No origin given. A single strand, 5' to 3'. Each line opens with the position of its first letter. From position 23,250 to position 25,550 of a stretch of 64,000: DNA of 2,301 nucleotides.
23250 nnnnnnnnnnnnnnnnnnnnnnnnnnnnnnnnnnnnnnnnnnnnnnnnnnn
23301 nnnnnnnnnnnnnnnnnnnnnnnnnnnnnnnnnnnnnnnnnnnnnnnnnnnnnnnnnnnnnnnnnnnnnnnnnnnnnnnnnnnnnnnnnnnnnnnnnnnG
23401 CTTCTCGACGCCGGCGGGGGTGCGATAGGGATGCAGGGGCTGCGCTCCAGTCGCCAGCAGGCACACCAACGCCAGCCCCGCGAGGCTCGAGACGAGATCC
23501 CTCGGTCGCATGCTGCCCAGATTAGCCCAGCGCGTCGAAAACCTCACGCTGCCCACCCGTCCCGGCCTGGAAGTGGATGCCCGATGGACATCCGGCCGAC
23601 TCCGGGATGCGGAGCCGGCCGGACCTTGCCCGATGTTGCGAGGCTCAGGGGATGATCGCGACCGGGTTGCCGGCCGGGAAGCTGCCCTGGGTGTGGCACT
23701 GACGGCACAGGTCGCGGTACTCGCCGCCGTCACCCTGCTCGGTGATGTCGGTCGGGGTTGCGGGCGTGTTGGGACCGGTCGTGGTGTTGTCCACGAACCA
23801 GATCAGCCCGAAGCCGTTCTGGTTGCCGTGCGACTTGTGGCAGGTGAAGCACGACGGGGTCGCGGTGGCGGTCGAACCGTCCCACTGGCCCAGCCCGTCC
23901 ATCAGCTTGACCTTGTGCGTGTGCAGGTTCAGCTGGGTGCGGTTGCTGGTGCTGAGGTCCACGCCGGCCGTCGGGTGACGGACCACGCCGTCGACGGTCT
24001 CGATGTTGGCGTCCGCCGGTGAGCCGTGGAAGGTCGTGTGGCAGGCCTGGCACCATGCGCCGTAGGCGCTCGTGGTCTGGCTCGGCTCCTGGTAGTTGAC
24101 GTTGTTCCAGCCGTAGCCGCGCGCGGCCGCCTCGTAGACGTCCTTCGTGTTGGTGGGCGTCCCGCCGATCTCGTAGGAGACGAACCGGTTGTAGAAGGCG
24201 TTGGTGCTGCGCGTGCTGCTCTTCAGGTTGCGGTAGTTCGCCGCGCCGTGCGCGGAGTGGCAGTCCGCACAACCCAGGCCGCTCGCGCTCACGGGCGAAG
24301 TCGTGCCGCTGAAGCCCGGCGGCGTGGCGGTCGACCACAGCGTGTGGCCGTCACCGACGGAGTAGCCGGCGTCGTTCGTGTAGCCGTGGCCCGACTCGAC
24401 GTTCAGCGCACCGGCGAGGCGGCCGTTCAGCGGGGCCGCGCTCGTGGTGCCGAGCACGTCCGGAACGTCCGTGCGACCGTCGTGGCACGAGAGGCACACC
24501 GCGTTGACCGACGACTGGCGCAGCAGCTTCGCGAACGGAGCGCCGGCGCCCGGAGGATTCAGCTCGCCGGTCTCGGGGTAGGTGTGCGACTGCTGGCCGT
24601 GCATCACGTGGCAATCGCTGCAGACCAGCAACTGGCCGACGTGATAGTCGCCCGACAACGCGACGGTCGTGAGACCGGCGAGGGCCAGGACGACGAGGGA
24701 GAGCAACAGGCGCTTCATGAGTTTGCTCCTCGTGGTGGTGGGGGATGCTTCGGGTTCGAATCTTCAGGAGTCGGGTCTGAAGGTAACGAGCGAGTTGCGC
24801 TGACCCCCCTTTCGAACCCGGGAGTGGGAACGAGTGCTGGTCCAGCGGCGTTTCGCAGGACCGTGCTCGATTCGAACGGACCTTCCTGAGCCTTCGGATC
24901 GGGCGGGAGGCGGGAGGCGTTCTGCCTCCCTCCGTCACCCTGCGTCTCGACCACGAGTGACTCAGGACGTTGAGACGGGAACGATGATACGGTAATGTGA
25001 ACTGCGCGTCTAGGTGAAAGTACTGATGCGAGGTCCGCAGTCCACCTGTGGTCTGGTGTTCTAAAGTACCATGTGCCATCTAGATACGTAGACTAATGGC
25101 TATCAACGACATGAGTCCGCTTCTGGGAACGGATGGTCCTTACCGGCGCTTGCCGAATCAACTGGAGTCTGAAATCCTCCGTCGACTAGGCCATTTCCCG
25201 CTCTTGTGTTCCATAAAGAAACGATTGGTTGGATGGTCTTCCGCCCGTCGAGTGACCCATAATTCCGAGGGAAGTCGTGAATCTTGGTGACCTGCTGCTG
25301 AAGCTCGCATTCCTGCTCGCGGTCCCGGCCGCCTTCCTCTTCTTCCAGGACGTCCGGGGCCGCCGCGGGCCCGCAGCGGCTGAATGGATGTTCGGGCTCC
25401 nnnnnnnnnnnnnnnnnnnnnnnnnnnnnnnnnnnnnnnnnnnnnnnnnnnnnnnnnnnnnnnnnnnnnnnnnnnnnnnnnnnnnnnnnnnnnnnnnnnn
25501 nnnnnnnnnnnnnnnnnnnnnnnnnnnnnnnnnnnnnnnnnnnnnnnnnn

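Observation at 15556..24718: Nine-kilobase tightly coupled operon linking an OmcS-like cytochrome, a ~10-heme cytochrome, a beta-barrel, two CsgG/LpoB-fold lipoproteins and a 42-heme cytochrome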

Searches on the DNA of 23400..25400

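Call 100: search_rna_families(source=window, start=23400, end=25400, threshold=evalue, max_evalue=1)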
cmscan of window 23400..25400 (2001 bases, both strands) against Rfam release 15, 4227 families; matches with E-value up to 1: 0.
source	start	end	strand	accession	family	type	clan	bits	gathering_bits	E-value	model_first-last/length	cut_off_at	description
